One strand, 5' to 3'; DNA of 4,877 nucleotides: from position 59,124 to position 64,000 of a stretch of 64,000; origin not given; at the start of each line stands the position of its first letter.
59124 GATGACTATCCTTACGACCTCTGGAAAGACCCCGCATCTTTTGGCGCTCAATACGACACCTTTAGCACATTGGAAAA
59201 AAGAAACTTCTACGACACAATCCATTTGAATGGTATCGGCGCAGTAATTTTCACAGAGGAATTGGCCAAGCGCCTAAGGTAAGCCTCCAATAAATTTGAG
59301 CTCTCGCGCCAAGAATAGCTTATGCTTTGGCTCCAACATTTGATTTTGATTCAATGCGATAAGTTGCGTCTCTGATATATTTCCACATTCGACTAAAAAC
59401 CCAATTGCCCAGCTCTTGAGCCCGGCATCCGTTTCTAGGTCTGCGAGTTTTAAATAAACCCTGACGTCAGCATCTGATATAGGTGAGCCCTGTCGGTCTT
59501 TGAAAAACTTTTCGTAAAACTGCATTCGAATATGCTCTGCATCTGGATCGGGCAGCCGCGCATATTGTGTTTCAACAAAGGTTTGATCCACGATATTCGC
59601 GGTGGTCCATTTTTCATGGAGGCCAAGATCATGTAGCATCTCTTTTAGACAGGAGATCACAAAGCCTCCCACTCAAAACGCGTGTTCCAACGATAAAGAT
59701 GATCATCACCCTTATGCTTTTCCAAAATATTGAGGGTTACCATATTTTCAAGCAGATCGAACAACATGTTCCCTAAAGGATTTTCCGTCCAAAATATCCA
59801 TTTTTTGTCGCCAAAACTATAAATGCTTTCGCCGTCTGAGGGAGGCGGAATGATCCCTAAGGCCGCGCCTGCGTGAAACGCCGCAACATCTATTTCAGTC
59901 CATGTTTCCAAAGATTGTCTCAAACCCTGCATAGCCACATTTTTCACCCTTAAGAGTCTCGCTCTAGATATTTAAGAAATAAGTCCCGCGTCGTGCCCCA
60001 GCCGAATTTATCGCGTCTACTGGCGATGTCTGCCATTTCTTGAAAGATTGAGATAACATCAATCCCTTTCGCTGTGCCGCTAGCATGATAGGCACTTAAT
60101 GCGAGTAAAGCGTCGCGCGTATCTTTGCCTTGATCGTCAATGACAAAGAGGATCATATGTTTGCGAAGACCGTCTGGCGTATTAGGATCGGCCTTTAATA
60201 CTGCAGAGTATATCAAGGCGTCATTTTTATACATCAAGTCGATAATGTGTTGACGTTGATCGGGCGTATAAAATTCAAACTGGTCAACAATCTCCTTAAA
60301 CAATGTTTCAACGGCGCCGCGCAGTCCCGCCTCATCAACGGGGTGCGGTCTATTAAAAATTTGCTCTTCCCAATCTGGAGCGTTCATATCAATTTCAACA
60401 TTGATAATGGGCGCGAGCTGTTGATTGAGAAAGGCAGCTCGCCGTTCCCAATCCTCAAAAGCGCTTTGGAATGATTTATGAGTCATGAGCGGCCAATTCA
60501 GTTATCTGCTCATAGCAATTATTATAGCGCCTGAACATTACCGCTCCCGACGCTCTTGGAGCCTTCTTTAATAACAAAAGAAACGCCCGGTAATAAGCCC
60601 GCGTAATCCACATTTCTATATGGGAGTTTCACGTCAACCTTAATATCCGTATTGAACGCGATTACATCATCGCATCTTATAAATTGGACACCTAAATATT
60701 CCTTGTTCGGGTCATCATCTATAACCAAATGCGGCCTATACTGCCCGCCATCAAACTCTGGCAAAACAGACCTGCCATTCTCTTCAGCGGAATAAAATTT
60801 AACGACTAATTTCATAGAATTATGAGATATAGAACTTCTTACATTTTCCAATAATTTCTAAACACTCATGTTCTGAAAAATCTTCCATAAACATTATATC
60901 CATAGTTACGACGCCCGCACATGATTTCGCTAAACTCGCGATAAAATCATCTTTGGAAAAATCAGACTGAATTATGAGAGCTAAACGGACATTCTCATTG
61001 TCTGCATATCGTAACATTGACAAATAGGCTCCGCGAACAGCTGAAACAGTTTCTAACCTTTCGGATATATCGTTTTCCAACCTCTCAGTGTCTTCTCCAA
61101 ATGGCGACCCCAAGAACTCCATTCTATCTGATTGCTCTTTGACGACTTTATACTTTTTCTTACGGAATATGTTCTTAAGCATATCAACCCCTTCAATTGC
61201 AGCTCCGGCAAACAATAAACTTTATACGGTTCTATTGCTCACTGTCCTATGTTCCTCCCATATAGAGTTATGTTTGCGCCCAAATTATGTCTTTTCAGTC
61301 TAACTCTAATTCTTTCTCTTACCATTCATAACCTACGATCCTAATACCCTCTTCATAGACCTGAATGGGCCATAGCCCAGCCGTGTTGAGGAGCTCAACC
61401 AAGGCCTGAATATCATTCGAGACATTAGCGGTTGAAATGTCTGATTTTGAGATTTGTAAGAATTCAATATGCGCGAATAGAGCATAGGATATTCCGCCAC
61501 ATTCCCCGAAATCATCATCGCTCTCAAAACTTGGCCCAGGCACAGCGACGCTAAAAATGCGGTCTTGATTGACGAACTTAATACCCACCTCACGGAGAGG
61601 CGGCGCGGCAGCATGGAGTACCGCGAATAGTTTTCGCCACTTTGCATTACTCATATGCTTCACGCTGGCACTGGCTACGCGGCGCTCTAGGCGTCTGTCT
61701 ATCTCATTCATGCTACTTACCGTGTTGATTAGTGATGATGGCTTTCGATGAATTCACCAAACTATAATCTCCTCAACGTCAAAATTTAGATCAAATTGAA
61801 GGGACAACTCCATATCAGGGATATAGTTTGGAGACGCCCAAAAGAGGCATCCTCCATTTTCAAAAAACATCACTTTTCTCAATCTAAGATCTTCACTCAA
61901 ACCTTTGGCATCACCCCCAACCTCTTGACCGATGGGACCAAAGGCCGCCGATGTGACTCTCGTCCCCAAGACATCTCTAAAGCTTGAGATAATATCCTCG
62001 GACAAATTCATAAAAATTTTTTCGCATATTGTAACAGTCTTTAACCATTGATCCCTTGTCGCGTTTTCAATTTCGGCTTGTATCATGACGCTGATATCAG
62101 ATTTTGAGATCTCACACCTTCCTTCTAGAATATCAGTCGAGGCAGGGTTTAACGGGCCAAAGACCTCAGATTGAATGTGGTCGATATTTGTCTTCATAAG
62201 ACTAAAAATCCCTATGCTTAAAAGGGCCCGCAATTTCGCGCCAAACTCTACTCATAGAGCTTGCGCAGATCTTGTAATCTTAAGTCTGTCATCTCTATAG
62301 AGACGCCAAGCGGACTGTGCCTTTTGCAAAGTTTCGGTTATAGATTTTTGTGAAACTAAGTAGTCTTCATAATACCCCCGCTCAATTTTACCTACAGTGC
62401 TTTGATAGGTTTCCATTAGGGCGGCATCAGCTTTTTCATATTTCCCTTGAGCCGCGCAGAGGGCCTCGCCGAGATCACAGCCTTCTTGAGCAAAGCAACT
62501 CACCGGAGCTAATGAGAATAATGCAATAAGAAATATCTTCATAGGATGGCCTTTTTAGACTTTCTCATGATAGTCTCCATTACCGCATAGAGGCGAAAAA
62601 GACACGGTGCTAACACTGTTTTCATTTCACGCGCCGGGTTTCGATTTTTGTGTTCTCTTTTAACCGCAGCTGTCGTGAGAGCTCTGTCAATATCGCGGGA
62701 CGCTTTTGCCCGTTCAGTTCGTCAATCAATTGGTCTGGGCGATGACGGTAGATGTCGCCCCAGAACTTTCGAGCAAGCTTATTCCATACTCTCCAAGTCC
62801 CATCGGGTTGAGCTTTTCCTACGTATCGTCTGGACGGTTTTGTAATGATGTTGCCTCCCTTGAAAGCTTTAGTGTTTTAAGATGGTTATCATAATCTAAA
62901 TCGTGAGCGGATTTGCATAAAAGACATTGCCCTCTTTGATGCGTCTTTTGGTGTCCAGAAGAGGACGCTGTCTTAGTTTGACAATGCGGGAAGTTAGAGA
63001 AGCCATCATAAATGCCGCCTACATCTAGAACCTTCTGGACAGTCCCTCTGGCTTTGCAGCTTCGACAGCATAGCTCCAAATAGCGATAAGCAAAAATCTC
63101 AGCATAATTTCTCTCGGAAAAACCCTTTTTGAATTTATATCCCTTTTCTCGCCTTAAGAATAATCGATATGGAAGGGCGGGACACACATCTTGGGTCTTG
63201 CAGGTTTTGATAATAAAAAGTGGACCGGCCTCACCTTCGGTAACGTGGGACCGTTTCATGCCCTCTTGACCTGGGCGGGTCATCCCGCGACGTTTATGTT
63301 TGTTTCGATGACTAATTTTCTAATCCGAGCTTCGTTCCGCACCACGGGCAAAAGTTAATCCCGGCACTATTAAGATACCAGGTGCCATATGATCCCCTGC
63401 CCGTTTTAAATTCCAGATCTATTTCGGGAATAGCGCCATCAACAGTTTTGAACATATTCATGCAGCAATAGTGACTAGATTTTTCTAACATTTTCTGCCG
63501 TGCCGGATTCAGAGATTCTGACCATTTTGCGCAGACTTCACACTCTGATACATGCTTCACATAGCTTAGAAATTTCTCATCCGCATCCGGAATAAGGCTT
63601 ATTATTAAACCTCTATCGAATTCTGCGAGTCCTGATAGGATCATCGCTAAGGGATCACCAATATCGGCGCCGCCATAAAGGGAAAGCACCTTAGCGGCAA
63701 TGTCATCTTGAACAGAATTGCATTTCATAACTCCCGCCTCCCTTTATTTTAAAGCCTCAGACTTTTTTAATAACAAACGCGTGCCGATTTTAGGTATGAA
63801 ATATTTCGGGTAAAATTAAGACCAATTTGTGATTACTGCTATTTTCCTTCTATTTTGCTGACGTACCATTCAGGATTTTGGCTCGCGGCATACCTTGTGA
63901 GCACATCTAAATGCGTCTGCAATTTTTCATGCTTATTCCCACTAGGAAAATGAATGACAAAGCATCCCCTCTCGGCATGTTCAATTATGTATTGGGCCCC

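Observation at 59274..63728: Low-GC array of ten small same-strand genes including an LprI-like (DUF1311) and an HNH-like protein, possibly an immunity/toxin-fragment island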

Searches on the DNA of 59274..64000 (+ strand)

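Call 27: search_dna_similar(query=window:59274-64000:+, collection=plasmids, mode=distant, max_rows=10)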
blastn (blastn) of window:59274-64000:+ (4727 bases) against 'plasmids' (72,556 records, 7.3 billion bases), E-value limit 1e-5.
No match.

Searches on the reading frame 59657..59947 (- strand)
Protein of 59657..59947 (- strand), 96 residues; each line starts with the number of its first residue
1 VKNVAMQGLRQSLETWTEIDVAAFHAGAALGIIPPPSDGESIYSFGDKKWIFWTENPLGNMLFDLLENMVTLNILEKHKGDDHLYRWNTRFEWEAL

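Call 3: search_protein_families(library=pfam, proteins=[window:59657-59947:-], max_evalue=1)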
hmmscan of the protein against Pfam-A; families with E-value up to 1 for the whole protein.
window:59657-59947:- (96 aa): 0 families

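Call 4: search_protein_families(library=ncbifam, proteins=[window:59657-59947:-], max_evalue=1)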
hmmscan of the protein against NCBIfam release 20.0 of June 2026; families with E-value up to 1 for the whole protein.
window:59657-59947:- (96 aa): 0 families

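Call 13: search_protein_families(library=padloc, proteins=[window:59657-59947:-], max_evalue=0.1)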
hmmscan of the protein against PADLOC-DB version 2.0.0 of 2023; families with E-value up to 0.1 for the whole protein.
window:59657-59947:- (96 aa): 0 families

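Call 14: search_protein_families(library=phrogs, proteins=[window:59657-59947:-], max_evalue=0.1)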
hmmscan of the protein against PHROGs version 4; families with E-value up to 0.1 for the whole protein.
window:59657-59947:- (96 aa): 0 families

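Call 65: search_dna_similar(query=window:59657-59947:-, collection=plasmids, mode=protein, max_evalue=0.001, max_rows=25)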
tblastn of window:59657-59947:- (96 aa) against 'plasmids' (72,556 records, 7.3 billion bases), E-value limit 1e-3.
Records with a match: 6; places in all: 6; records where one place covers at least 80% of the query: 6.
Best place of each record, by identity: <60% 6.
By first word of the organism name: Vibrio 4; Streptomyces 2.
By predicted mobility (MOB-suite, as given by PLSDB): non-mobilizable 4; mobilizable 2.
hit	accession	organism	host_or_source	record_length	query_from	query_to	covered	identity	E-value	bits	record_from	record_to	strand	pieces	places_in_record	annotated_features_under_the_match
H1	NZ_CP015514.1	Vibrio vulnificus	Mactra veneriformis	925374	1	81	84%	39.0%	9e-7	52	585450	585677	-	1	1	hypothetical protein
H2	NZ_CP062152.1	Vibrio parahaemolyticus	oyster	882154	1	81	84%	39.0%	1e-5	49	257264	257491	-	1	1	hypothetical protein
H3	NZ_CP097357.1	Vibrio parahaemolyticus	oyster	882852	1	81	84%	39.0%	1e-5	49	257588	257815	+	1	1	hypothetical protein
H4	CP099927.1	Vibrio parahaemolyticus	Anadara tuberculosa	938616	1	81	84%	38.3%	3e-6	50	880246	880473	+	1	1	hypothetical protein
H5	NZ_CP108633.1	Streptomyces sp. NBC_01136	-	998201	9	88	83%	37.0%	2e-5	48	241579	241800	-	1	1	hypothetical protein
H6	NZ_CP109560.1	Streptomyces sp. NBC_01384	-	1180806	9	88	83%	37.0%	2e-5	48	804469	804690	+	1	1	record has no annotation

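Call 66: get_annotated_region(hit=H1, flank=8000)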
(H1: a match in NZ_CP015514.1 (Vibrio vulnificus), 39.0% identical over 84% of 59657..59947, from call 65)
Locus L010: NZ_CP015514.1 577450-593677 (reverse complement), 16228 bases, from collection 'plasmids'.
description: Vibrio vulnificus strain FORC_036 plasmid unnamed, complete sequence
organism: Vibrio vulnificus (NCBI taxid 672)
taxonomy: Bacteria; Pseudomonadota; Gammaproteobacteria; Vibrionales; Vibrionaceae; Vibrio; Vibrio vulnificus
host: -; source: Mactra veneriformis; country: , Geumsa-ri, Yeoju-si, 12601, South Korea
typing (MOB-suite, as given by PLSDB): non-mobilizable
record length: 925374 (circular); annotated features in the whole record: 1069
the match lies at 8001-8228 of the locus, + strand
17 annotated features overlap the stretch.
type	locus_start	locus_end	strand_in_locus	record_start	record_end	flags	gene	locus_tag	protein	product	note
CDS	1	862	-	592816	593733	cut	-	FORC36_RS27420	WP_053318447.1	hypothetical protein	-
CDS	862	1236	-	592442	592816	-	-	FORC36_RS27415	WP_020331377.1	TraR/DksA family transcriptional regulator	-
CDS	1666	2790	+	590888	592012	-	-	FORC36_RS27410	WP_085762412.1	hypothetical protein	-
CDS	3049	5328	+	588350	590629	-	nrdA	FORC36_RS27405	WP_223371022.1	class 1a ribonucleoside-diphosphate reductase subunit alpha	GO:0006260 - DNA replication [Evidence IEA]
CDS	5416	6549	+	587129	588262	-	nrdB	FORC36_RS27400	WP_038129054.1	class Ia ribonucleoside-diphosphate reductase subunit beta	GO:0009263 - deoxyribonucleotide biosynthetic process [Evidence IEA]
CDS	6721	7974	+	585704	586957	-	-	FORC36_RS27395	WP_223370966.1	hypothetical protein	-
CDS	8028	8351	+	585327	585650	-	-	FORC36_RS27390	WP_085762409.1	hypothetical protein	-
CDS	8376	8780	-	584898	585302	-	-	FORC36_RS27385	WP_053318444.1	hypothetical protein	-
CDS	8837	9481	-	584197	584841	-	-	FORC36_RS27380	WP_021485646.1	TerD family protein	-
CDS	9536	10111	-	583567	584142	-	-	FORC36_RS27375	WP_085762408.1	hypothetical protein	-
CDS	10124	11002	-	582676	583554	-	-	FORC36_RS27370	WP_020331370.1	aldolase/citrate lyase family protein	-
CDS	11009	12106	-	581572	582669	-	-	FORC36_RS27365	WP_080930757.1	cysteine protease StiP family protein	-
CDS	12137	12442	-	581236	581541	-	-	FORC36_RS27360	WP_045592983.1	hypothetical protein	-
CDS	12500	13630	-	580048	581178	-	-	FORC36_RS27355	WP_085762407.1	phosphoribosyltransferase domain-containing protein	-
CDS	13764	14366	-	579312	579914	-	-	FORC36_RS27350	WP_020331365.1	TerD family protein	GO:0006950 - response to stress [Evidence IEA]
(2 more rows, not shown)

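Call 67: get_annotated_region(hit=H5, flank=8000)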
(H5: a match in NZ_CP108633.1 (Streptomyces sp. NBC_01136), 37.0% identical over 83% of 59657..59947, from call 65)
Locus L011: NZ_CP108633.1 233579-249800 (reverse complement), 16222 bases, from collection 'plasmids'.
description: Streptomyces sp. NBC_01136 plasmid unnamed1, complete sequence
organism: Streptomyces sp. NBC_01136 (NCBI taxid 2903754)
taxonomy: Bacteria; Actinomycetota; Actinomycetes; Kitasatosporales; Streptomycetaceae; Streptomyces; Streptomyces sp. NBC 01136
host: -; source: -; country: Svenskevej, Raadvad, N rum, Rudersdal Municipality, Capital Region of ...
typing (MOB-suite, as given by PLSDB): mobilizable; relaxase MOBP
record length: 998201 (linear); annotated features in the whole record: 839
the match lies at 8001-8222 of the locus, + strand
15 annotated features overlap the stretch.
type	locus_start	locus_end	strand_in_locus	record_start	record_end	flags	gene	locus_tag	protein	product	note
CDS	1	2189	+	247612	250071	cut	-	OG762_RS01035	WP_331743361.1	SpoIIE family protein phosphatase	-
CDS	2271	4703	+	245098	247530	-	-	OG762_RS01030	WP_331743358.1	SpoIIE family protein phosphatase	-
CDS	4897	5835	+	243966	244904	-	-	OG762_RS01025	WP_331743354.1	cation transporter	GO:0006812 - monoatomic cation transport [Evidence IEA]; GO:0055085 - transmembrane transport [Evidence IEA]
CDS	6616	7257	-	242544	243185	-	-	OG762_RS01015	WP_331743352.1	TetR/AcrR family transcriptional regulator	GO:0006355 - regulation of DNA-templated transcription [Evidence IEA]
CDS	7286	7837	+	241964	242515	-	-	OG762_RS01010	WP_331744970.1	GNAT family protein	-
CDS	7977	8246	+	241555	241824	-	-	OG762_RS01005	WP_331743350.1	hypothetical protein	-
CDS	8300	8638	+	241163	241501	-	-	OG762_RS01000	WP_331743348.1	hypothetical protein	-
CDS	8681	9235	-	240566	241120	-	-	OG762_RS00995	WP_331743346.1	XRE family transcriptional regulator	-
CDS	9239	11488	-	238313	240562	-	-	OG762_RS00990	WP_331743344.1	helix-turn-helix domain-containing protein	-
CDS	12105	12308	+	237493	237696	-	-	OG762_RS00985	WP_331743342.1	hypothetical protein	-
CDS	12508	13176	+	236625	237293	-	-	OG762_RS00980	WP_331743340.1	DUF1707 domain-containing protein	-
CDS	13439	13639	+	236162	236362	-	-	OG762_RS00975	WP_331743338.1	hypothetical protein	-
CDS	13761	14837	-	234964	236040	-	-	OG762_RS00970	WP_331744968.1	IS630 family transposase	-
CDS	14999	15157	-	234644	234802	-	-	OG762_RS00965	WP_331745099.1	hypothetical protein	-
CDS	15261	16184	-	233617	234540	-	-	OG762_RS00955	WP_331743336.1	hypothetical protein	-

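Call 77: search_solved_structures(query=A3, max_evalue=1)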
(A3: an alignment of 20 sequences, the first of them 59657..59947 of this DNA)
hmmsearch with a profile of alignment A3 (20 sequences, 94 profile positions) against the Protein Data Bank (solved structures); distinct sequences matched with E-value up to 1: 0.

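Call 102: find_related_loci(query=A3, collection=viral_contigs, flank=8000)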
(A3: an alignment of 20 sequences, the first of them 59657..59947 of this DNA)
Query A3 (96 aa) in viral_contigs; peptide patterns used: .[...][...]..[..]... (x = any residue, [..] = any of these).
12 stretches matched a pattern; 9 encode a relative of the query (tblastn E <= 1e-3); 9 distinct loci.
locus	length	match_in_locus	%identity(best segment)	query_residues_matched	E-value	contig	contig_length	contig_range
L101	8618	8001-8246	36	3-88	2e-13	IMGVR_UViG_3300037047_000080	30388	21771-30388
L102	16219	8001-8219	35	9-87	2e-12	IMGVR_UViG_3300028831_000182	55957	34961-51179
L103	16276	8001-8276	32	2-91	4e-12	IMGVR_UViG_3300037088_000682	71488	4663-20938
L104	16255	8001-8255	31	2-92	7e-11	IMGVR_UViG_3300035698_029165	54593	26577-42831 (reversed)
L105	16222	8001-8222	30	9-88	1e-10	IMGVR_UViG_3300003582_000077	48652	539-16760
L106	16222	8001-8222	30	9-88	1e-10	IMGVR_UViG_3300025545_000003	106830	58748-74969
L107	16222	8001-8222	30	9-88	1e-10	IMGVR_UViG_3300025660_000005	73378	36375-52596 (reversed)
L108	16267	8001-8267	33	3-92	2e-10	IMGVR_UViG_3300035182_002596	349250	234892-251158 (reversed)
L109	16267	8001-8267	33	3-92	2e-10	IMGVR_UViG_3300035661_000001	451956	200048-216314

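Call 121: search_protein_families(library=pfam, proteins=[L101:5017-7659:+, L104:5377-8016:+, L104:4571-5407:+, L104:8291-9061:+, L104:9702-10544:+, L108:7149-7877:+, L108:10578-11801:+, L103:5828-6685:+, L103:8750-9346:+, L105:5413-6633:+], max_evalue=0.001)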
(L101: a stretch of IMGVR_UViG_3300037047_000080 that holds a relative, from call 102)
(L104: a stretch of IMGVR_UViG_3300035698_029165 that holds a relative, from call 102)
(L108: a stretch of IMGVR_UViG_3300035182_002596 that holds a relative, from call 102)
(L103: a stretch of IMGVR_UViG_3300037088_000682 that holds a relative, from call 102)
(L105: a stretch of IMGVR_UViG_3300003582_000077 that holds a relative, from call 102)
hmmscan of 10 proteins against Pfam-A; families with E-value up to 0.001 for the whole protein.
L101:5017-7659:+ (880 aa): 0 families

L104:5377-8016:+ (879 aa): 4 families
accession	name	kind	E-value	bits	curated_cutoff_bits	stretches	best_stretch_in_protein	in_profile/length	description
PF00145.23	DNA_methylase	-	2.3e-37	129.6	22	3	673-715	71-113/324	C-5 cytosine-specific DNA methylase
PF14890.11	Intein_splicing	-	2.9e-10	40.6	35.8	1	415-672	75-155/155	Intein splicing domain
PF05203.21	Hom_end_hint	-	9.6e-05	22.9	32.1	1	329-395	1-69/228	Hom_end-associated Hint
PF13403.11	Hint_2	-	0.00018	22.3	28.4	1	328-373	1-46/147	Hint domain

L104:4571-5407:+ (278 aa): 0 families

L104:8291-9061:+ (256 aa): 3 families
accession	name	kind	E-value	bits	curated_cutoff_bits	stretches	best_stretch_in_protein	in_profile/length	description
PF00112.29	Peptidase_C1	-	1.9e-13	51.5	20.7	1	34-235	4-205/220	Papain family cysteine protease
PF13529.12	Peptidase_C39_2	-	3.2e-05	24.9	24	1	150-215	79-138/143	Peptidase_C39 like family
PF03051.21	Peptidase_C1_2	-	9.6e-05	21.8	22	0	202-237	361-402/438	Peptidase C1-like family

L104:9702-10544:+ (280 aa): 1 family
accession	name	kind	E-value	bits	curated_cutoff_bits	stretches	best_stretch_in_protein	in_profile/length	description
PF01555.25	N6_N4_Mtase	-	9e-42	143.9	26.7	1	26-251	1-218/221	DNA methylase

L108:7149-7877:+ (242 aa): 1 family
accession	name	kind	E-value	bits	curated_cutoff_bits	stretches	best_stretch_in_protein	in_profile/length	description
PF13392.12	HNH_3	-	0.00052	20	24.8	1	117-136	20-39/46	HNH endonuclease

L108:10578-11801:+ (407 aa): 2 families
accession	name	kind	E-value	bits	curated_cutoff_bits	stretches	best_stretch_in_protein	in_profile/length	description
PF00534.26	Glycos_transf_1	-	2.9e-14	53.4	26.4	1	176-294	13-131/172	Glycosyl transferases group 1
PF13692.12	Glyco_trans_1_4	-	1.4e-13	51.7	27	1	181-301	4-125/142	Glycosyl transferases group 1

L103:5828-6685:+ (285 aa): 2 families
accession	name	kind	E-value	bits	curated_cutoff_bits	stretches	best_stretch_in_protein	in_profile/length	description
PF04545.22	Sigma70_r4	-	1.2e-13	50.7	24.1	1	223-275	1-49/50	Sigma-70, region 4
PF04542.20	Sigma70_r2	-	4.2e-10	39.7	24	1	47-110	3-65/71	Sigma-70 region 2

L103:8750-9346:+ (198 aa): 0 families

L105:5413-6633:+ (406 aa): 0 families
